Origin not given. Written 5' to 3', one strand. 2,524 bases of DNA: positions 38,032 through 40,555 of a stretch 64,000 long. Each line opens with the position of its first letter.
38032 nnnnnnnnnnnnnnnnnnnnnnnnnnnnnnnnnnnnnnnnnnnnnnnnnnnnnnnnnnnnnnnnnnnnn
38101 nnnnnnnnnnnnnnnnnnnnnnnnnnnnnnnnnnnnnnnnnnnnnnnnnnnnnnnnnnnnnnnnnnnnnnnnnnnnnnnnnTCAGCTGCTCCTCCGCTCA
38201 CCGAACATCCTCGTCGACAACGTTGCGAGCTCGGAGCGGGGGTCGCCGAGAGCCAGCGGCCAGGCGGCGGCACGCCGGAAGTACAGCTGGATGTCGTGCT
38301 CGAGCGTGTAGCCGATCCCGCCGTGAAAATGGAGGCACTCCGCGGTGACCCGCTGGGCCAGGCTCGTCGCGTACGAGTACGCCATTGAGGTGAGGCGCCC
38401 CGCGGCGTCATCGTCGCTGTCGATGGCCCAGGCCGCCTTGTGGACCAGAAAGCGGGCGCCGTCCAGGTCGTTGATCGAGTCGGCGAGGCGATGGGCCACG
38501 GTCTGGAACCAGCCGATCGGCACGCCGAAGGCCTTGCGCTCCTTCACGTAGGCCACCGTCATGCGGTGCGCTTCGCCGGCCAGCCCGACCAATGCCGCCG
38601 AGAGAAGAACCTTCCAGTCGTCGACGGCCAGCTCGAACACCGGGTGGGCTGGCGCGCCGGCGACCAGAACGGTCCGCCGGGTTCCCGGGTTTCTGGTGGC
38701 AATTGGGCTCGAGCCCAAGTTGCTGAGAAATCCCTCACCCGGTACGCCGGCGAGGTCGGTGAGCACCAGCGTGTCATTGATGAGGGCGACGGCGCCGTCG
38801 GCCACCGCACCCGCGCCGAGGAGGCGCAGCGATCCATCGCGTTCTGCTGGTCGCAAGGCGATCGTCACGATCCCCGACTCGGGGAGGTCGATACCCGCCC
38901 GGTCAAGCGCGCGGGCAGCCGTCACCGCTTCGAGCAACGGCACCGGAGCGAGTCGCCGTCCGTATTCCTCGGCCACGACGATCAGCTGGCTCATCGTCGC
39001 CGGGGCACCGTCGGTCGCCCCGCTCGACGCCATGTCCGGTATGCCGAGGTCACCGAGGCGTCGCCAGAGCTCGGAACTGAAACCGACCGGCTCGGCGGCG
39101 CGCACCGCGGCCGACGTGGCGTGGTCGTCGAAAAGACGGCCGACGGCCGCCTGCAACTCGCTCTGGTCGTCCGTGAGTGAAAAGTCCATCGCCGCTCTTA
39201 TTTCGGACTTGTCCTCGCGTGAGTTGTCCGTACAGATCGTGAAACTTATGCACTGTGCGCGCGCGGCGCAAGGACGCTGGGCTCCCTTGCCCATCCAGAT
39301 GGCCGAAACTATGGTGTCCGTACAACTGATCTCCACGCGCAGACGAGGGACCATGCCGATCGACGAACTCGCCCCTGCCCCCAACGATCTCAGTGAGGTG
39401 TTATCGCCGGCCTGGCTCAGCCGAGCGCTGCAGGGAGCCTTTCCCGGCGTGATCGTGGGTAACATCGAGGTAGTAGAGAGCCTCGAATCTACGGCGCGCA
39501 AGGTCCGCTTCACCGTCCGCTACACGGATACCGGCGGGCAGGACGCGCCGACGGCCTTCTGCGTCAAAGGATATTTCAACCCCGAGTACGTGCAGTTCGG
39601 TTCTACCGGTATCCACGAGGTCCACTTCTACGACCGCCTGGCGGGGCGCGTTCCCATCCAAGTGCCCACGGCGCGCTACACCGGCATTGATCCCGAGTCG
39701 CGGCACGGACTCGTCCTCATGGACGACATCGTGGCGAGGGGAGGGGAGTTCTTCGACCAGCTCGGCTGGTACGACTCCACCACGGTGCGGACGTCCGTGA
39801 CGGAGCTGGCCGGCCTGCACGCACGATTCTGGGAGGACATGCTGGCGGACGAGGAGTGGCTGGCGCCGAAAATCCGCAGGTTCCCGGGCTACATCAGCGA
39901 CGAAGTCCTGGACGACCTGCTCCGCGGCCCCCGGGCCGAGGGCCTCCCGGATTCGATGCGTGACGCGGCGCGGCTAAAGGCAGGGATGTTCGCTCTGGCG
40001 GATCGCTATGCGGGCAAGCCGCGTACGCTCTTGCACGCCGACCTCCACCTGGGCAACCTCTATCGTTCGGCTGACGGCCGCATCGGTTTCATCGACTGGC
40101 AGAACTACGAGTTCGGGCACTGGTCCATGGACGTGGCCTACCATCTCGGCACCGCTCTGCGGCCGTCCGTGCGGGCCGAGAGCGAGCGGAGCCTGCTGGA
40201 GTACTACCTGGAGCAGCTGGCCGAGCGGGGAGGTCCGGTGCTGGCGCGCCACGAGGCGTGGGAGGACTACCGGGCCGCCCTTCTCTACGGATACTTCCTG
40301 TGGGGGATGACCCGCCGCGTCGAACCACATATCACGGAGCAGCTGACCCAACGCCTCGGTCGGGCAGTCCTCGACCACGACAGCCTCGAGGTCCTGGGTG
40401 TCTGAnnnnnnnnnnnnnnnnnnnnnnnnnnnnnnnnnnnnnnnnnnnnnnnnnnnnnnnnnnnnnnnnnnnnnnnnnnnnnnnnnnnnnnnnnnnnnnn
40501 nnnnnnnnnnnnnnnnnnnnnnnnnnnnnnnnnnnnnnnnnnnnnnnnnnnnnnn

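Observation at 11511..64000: Exceptionally dense acyl-CoA catabolic supercluster of unknown substrate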

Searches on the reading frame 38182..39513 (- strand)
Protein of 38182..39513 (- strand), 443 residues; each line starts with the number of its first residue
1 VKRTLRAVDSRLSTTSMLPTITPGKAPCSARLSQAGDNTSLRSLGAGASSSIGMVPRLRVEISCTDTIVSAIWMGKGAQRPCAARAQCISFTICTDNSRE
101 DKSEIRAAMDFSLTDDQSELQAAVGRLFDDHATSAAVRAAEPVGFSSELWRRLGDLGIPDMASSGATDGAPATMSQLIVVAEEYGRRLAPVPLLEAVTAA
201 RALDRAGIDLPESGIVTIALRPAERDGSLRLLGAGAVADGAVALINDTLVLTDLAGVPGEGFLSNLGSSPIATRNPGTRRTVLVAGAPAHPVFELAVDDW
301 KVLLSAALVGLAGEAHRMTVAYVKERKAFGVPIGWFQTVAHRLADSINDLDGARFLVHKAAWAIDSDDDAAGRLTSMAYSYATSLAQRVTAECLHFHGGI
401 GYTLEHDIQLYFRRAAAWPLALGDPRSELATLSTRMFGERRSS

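Call 8: search_protein_families(library=pfam, proteins=[window:38182-39513:-], max_evalue=0.00001)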
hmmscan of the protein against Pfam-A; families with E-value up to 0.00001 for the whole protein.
window:38182-39513:- (443 aa): 3 families
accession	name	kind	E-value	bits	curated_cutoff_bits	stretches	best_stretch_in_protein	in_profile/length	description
PF00441.29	Acyl-CoA_dh_1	-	1e-22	81.3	22.4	1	302-421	16-134/150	Acyl-CoA dehydrogenase, C-terminal domain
PF08028.16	Acyl-CoA_dh_2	-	2.1e-10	41.4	22.7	1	303-416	2-124/134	Acyl-CoA dehydrogenase, C-terminal domain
PF02771.21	Acyl-CoA_dh_N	-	1.6e-06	28.9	22.9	1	114-195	1-82/113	Acyl-CoA dehydrogenase, N-terminal domain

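Call 43: search_protein_families(library=ncbifam, proteins=[window:38182-39513:-], max_evalue=1e-30)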
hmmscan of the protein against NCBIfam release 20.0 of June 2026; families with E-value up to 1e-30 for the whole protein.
window:38182-39513:- (443 aa): 1 family
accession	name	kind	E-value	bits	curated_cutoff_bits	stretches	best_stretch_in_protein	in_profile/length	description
NF050027.1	acylCoADhIpdE2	equivalog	4.3e-33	115.1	450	1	119-435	5-309/311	acyl-CoA dehydrogenase IpdE2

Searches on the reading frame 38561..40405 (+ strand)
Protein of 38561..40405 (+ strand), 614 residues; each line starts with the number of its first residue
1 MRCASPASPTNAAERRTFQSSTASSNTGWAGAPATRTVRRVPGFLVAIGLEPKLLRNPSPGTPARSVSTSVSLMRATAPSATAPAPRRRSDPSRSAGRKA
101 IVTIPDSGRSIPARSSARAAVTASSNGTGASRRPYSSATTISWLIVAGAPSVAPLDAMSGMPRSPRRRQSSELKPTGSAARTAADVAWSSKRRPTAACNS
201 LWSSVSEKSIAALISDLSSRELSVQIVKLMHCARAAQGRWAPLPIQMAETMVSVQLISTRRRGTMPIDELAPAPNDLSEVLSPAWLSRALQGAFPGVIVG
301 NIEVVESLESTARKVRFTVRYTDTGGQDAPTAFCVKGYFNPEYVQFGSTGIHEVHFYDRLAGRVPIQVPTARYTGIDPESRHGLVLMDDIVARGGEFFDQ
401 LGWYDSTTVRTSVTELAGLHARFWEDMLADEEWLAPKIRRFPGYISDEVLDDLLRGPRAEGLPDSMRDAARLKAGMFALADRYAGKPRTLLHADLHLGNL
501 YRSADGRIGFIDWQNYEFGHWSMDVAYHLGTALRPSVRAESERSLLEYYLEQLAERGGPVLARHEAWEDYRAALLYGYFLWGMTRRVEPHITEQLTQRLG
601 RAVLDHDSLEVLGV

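Call 8: search_protein_families(library=pfam, proteins=[window:38561-40405:+], max_evalue=0.00001)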
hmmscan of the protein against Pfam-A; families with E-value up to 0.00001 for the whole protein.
window:38561-40405:+ (614 aa): 2 families
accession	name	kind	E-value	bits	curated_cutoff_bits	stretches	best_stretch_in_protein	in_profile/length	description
PF01636.29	APH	-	3.9e-11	43.6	23.2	1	440-550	122-226/239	Phosphotransferase enzyme family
PF02958.26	EcKL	-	1.2e-09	38.4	22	1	476-555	203-287/294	Ecdysteroid kinase-like family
